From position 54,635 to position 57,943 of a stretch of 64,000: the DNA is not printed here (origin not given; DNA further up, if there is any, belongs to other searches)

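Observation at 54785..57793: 1002-aa Mrr-like nuclease / NACHT STAND protein: candidate single-gene antiphage NLR-like system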

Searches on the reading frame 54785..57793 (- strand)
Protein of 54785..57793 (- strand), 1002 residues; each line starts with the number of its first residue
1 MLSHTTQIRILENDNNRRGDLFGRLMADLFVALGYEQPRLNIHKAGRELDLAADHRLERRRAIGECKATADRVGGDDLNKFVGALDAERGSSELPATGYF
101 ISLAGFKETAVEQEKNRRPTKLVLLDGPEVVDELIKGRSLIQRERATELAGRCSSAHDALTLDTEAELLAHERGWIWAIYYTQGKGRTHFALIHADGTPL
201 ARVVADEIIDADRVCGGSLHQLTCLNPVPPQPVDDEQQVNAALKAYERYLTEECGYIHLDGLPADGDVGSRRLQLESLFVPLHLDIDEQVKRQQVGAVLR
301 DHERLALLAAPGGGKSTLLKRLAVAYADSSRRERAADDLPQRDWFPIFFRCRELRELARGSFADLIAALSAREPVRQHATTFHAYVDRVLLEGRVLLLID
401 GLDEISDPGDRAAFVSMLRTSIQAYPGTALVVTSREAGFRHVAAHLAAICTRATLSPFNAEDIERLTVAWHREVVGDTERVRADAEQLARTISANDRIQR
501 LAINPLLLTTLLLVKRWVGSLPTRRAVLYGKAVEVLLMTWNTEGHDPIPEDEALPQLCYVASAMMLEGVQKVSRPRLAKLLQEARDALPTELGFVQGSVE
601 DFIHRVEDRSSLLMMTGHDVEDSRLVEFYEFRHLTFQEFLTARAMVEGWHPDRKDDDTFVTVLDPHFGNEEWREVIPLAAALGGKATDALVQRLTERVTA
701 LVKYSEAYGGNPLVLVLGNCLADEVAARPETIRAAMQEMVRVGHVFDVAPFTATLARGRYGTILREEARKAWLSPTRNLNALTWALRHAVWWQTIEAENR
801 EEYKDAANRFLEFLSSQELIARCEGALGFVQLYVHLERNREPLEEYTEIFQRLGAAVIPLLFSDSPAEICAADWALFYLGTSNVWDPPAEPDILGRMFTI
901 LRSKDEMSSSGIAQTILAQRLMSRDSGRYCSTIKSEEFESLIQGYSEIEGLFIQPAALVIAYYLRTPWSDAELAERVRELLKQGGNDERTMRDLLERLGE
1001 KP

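Call 4: search_protein_families(library=pfam, proteins=[window:54785-57793:-], max_evalue=1)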
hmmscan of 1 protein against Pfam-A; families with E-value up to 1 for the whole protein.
window:54785-57793:- (1002 aa): 8 families
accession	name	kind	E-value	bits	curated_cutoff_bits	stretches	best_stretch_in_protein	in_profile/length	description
PF05729.18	NACHT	-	2.9e-17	63.5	26.7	1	310-473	8-166/167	NACHT domain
PF04471.18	Mrr_cat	-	1.7e-08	35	21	1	22-132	9-113/115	Restriction endonuclease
PF24883.2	NPHP3_N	-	0.0011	19.6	24.8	1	381-435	108-164/164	Nephrocystin 3, N-terminal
PF13401.12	AAA_22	-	0.003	18.3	27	1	305-412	8-98/130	AAA domain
PF13481.12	AAA_25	-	0.0049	17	27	1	292-328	23-59/195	AAA domain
PF25199.1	nSTAND_NTPase5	-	0.013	15.7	34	1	305-329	43-69/145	Novel STAND NTPase 5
PF20720.3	nSTAND3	-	0.058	13.5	27.2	1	297-330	12-45/155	Novel STAND NTPase 3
PF24389.1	ORC-CDC6-like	-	0.23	10.6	27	1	312-355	42-84/571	ORC-CDC6-like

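Call 5: search_protein_families(library=padloc, proteins=[window:54785-57793:-], max_evalue=1)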
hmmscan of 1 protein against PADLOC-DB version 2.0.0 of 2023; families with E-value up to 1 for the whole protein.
window:54785-57793:- (1002 aa): 2 families
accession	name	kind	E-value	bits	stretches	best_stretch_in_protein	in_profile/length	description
PDLC04819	PDC-S02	-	0.0016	15.7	1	19-135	198-307/334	-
PDLC04806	PDC-S02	-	0.0091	13.3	1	85-149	251-315/324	-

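Call 6: search_protein_families(library=ncbifam, proteins=[window:54785-57793:-], max_evalue=1)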
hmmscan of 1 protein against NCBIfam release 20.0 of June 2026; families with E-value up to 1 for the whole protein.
window:54785-57793:- (1002 aa): 2 families
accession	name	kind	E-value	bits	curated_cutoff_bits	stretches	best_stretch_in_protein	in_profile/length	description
NF058535.1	antiphage_EruA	equivalog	6.5e-09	34.5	1000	2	379-574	55-247/1318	NACHT domain-containing antiphage protein EruA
NF003661.0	PRK05291.1-3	equivalog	0.022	14.1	380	1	280-323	194-237/448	tRNA uridine-5-carboxymethylaminomethyl(34) synthesis GTPase MnmE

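Call 8: search_solved_structures(query=window:54785-57793:-, max_evalue=1)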
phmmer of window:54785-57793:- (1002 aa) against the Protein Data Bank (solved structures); distinct sequences matched with E-value up to 1: 2.
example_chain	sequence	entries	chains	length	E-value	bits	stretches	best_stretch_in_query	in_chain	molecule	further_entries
3lxf_A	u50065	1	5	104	0.16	12.9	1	418-503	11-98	Ferredoxin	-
2oqr_A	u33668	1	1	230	0.17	12.8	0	962-994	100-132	Sensory transduction protein regX3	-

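Call 9: find_homologous_proteins(query=window:54785-57793:-, max_evalue=0.001)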
Query window:54785-57793:- (1002 aa): 1462 proteins with E <= 0.001 among 8000 candidates; the best 120 are listed.
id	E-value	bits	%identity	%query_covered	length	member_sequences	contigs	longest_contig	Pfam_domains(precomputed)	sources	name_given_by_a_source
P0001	0.0e+0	2263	100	100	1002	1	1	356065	PF05729.19,PF04471.19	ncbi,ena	-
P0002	0.0e+0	1734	79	100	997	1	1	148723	PF05729.19,PF04471.19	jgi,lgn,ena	jgi:hypothetical protein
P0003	0.0e+0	1704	78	100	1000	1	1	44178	PF05729.19,PF04471.19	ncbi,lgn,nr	ncbi:MAG: hypothetical protein QOG71_2167 [Pyrinomonadaceae bacterium]|nr:hypothetical protein [Pyri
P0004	0.0e+0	1699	76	100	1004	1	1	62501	PF05729.19,PF04471.19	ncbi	-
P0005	0.0e+0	1695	77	100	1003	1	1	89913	PF05729.19,PF04471.19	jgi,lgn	jgi:hypothetical protein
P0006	0.0e+0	1694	76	100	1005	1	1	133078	PF05729.19,PF04471.19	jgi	jgi:hypothetical protein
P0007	0.0e+0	1665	74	100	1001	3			PF05729.19,PF04471.19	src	-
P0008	0.0e+0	1663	75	100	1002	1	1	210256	PF05729.19,PF04471.19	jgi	jgi:hypothetical protein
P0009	0.0e+0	1647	75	100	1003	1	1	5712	PF05729.19,PF04471.19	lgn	-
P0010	0.0e+0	1631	74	100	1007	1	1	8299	PF05729.19,PF04471.19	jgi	-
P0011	0.0e+0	1590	73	100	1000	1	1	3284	PF05729.19,PF04471.19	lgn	-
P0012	0.0e+0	1577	72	100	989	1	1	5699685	PF05729.19,PF04471.19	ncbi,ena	-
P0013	0.0e+0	1570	73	98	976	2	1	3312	PF05729.19,PF04471.19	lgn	-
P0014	0.0e+0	1568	70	100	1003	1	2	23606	PF05729.19,PF04471.19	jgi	jgi:hypothetical protein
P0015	0.0e+0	1538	69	100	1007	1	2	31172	PF05729.19,PF04471.19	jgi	-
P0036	0.0e+0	1409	65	100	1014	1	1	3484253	PF05729.19,PF04471.19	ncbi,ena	-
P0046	0.0e+0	1387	64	100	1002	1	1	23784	PF05729.19,PF04471.19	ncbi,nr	ncbi:MAG TPA: NACHT domain-containing protein [Pyrinomonadaceae bacterium]|nr:NACHT domain-containin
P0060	0.0e+0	1362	62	99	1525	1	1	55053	PF01582.26,PF05729.19,PF13401.13,PF14516.13,PF13676.12,PF04471.19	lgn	-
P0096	0.0e+0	1326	60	100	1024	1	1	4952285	PF05729.19,PF04471.19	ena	-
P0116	0.0e+0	1300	61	99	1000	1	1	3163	PF05729.19,PF04471.19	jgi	jgi:hypothetical protein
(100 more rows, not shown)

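Call 11: find_encoding_contigs(protein=P0001, flank=10000, max_places=2)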
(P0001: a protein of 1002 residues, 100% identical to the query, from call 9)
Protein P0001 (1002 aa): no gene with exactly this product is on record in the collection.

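Call 12: find_encoding_contigs(protein=P0012, flank=10000, max_places=2)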
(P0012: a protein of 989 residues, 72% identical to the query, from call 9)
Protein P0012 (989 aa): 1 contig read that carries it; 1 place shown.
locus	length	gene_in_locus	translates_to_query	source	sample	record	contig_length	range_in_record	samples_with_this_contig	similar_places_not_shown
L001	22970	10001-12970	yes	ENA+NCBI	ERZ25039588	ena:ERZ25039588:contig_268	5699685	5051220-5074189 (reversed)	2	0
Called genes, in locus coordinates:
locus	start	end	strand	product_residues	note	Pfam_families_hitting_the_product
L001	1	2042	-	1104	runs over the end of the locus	PF13620:CarboxypepD_reg, PF25183:OMP_b-brl_4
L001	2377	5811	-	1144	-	PF13620:CarboxypepD_reg, PF13715:CarbopepD_reg_2, PF25183:OMP_b-brl_4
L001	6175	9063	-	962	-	PF05729:NACHT (weak), PF00805:Pentapeptide, PF13599:Pentapeptide_4 (weak), PF00805:Pentapeptide (weak)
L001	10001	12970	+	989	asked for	PF04471:Mrr_cat, PF05729:NACHT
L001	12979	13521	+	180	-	-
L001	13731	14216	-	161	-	PF06983:3-dmu-9_3-mt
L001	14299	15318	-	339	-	PF00158:Sigma54_activat, PF14532:Sigma54_activ_2 (weak), PF25601:AAA_lid_14, PF02954:HTH_8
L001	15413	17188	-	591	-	PF25183:OMP_b-brl_4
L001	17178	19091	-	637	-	PF13620:CarboxypepD_reg, PF25183:OMP_b-brl_4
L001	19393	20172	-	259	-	PF00072:Response_reg, PF04397:LytTR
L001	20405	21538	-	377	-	PF06580:His_kinase, PF02518:HATPase_c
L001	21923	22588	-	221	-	PF11376:DUF3179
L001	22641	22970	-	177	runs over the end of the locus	PF11376:DUF3179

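Call 13: find_encoding_contigs(protein=P0036, flank=10000, max_places=2)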
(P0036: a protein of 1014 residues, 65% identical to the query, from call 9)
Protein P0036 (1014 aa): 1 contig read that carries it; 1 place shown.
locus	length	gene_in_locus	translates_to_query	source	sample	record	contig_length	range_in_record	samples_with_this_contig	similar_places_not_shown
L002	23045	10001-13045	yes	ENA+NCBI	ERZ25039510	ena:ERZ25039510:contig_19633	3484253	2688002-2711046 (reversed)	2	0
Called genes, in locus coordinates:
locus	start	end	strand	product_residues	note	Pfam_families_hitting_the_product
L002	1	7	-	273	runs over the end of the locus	PF00106:adh_short, PF13561:adh_short_C2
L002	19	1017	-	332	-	PF00248:Aldo_ket_red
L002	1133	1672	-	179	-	PF00563:EAL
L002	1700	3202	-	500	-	PF00990:GGDEF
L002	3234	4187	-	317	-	PF00069:Pkinase, PF07714:PK_Tyr_Ser-Thr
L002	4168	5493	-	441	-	PF00924:MS_channel_2nd, PF21082:MS_channel_3rd, PF16697:Yop-YscD_cpl, PF00498:FHA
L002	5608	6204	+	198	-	PF05163:DinB (weak), PF07609:DUF1572 (weak), PF12867:DinB_2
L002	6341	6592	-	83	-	-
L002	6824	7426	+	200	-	-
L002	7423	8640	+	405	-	PF00413:Peptidase_M10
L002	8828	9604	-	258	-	-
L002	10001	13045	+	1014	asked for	PF04471:Mrr_cat, PF05729:NACHT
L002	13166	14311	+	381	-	PF02771:Acyl-CoA_dh_N, PF02770:Acyl-CoA_dh_M, PF00441:Acyl-CoA_dh_1, PF08028:Acyl-CoA_dh_2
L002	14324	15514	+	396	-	PF02771:Acyl-CoA_dh_N, PF02770:Acyl-CoA_dh_M, PF00441:Acyl-CoA_dh_1, PF22924:ACOX_C_alpha1 (weak), PF08028:Acyl-CoA_dh_2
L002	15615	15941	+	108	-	-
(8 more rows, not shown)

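Call 15: find_encoding_contigs(protein=P0096, flank=10000, max_places=2)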
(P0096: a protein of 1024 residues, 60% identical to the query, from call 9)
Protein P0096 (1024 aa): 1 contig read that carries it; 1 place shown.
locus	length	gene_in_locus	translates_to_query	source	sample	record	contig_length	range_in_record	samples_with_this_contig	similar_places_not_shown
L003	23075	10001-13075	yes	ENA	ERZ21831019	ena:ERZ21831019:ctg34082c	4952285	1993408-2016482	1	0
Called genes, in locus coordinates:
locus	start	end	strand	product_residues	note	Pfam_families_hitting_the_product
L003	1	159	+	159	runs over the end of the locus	-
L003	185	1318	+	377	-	PF12323:HTH_OrfB_IS605, PF01385:OrfB_IS605, PF07282:Cas12f1-like_TNB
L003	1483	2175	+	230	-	PF00156:Pribosyltran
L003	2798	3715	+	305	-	-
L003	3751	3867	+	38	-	-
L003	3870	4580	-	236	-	PF13358:DDE_3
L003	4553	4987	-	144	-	PF13384:HTH_23, PF13518:HTH_28 (weak), PF13551:HTH_29, PF13565:HTH_32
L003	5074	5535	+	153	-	-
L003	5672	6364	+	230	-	-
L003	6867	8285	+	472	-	PF03486:HI0933_like, PF13738:Pyr_redox_3 (faint), PF03486:HI0933_like, PF22780:HI0933_like_1st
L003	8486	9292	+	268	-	PF13489:Methyltransf_23, PF05175:MTS, PF01209:Ubie_methyltran, PF02390:Methyltransf_4, PF08241:Methyltransf_11, PF08242:Methyltransf_12, PF13649:Methyltransf_25, PF13847:Methyltransf_31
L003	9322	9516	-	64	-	PF15919:HicB_lk_antitox, PF15970:HicB-like_2 (weak)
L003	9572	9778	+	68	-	-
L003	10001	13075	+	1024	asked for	PF04471:Mrr_cat, PF05729:NACHT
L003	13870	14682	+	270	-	-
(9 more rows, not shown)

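Call 16: find_encoding_contigs(protein=P0002, flank=10000, max_places=2)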
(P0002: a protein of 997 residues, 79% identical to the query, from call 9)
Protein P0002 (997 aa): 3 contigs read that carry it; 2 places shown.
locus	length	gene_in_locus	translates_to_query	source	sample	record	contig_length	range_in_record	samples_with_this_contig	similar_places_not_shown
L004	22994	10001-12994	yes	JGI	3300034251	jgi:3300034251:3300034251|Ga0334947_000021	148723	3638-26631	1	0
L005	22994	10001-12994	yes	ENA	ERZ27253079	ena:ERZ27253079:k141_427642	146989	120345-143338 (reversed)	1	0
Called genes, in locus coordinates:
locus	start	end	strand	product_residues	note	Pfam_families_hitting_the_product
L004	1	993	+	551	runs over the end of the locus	PF02384:N6_Mtase, PF13847:Methyltransf_31 (weak), PF13649:Methyltransf_25 (weak), PF07669:Eco57I, PF22837:M_Eco57I_C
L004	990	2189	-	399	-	-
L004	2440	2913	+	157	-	PF00589:Phage_integrase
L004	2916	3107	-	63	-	-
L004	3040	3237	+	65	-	-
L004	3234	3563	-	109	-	-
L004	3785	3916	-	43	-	-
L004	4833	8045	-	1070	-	PF08455:SNF2_assoc, PF00176:SNF2-rel_dom, PF04851:ResIII, PF00271:Helicase_C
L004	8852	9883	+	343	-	PF01095:Pectinesterase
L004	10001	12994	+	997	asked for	PF04471:Mrr_cat, PF05729:NACHT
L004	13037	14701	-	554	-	PF04616:Glyco_hydro_43, PF17851:GH43_C2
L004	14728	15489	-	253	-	PF00106:adh_short, PF08659:KR, PF13561:adh_short_C2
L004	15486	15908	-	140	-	PF02311:AraC_binding (faint), PF07883:Cupin_2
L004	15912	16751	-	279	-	PF04962:KduI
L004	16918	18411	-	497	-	PF00356:LacI, PF01381:HTH_3 (faint), PF09339:HTH_IclR (faint), PF12802:MarR_2 (faint), PF13545:HTH_Crp_2 (faint), PF01047:MarR (weak), PF13412:HTH_24 (weak), PF00480:ROK, +1 more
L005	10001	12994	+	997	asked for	PF04471:Mrr_cat, PF05729:NACHT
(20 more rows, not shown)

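Call 34: search_dna_similar(query=window:54785-57793:-, collection=plasmids, mode=protein, max_rows=25)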
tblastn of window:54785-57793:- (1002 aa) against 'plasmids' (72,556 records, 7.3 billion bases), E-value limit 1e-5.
Records with a match: 82; places in all: 90; records where one place covers at least 80% of the query: 0.
Best place of each record, by identity: <60% 82.
By first word of the organism name: Nostoc 20; Streptomyces 16; Acaryochloris 7; Synechocystis 5; Tolypothrix 5; Calothrix 4; Leptolyngbya 4; Rhodococcus 3; Pseudanabaena 2; Microchaete 2; and 13 more.
By predicted mobility (MOB-suite, as given by PLSDB): non-mobilizable 46; mobilizable 25; conjugative 11.
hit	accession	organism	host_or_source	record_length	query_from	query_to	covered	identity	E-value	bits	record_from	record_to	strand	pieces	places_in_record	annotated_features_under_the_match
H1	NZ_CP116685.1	Agrobacterium fabrum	cell culture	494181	243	685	44%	38.2%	2e-80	295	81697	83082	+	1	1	SIR2 family protein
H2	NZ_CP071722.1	Acaryochloris sp. 'Moss Beach'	culture,intertidal zone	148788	240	763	52%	24.9%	2e-16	93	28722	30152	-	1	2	NACHT domain-containing protein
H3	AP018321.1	Nostoc sp. HK-01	-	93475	241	723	48%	25.3%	3e-12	79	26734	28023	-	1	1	signal transduction protein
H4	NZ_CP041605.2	Streptomyces sp. S1D4-14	Isolated strain,Microscale soil grain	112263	260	681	42%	28.5%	1e-10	74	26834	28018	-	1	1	NACHT domain-containing protein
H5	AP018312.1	Aulosira laxa NIES-50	-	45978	289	758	47%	25.2%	1e-16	94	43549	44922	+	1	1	hypothetical protein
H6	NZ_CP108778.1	Embleya sp. NBC_00896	-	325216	298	742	44%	26.3%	3e-10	73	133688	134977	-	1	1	NACHT domain-containing protein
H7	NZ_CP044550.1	Hydrogenophaga sp. BPS33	-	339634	270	709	44%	26.6%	2e-19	102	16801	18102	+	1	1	NACHT domain-containing protein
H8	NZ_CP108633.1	Streptomyces sp. NBC_01136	-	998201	304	704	40%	28.7%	2e-10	73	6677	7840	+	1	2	NACHT domain-containing protein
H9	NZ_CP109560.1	Streptomyces sp. NBC_01384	-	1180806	304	704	40%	28.7%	2e-10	73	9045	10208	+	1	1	record has no annotation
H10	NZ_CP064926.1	Acaryochloris marina S15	cell culture,surface of Pikea pinnata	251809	240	687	45%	25.7%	2e-17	96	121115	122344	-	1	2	NACHT domain-containing protein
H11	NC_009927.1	Acaryochloris marina MBIC11017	-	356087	242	694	45%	25.3%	2e-12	79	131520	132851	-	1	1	NACHT domain-containing protein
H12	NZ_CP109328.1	Streptomyces sp. NBC_01591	-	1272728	304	697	39%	29.0%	6e-12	78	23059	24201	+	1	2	none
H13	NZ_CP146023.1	Streptomyces sp. Q6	Cell cultrue,soil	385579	299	697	40%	28.5%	5e-11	75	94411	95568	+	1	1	NACHT domain-containing protein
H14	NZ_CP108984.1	Streptomyces sp. NBC_00726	-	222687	304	704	40%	28.2%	2e-8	67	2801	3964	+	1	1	NACHT domain-containing protein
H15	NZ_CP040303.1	Nostoc sp. TCL26-01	Leiosporoceros dussii,pure culture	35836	304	763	46%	24.6%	6e-12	78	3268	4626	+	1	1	NACHT domain-containing protein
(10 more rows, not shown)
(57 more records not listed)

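Call 38: search_protein_representatives(protein=window:54785-57793:-)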
Query: 1002 residues. Proteins with E-value up to 0.001 (for the whole library): 14916; up to 1e-10: 8228; up to 1e-30: 677. The best 150 are listed.
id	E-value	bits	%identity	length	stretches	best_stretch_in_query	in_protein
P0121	0.0e+00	1101.2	56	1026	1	6-905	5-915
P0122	0.0e+00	1034.1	53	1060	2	285-994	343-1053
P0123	8.2e-257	871.1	46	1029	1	7-1000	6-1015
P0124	1.7e-254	863.5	50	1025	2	267-997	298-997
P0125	3.3e-253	859.2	60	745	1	291-1001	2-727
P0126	3.8e-238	809.4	56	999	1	5-687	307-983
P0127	4.0e-235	799.3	48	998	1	5-882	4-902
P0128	5.8e-231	785.6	45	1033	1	7-999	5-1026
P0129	1.1e-230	784.6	43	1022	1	5-999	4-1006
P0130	1.6e-228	777.5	45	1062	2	284-985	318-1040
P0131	1.4e-225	767.8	44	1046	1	6-1000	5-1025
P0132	2.3e-225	767.1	52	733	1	40-761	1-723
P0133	4.3e-224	762.8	47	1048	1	3-820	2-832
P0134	2.3e-223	760.4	42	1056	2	291-971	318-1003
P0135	1.2e-222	758.0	44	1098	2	292-979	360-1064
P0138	1.1e-219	748.2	45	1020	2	290-979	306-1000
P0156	1.5e-206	704.7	43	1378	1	7-1000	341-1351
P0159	1.7e-205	701.3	40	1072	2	289-1000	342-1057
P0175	6.6e-192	656.3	38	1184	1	5-983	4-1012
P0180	2.4e-189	647.8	47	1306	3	286-698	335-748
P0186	4.0e-187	640.5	39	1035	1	6-979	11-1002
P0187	7.8e-187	639.5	39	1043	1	8-1000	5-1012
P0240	2.0e-161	555.4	47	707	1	318-1000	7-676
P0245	2.5e-160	551.8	41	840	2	291-1000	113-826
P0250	1.4e-158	546.0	41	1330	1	15-768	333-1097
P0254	1.0e-155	536.5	40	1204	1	8-732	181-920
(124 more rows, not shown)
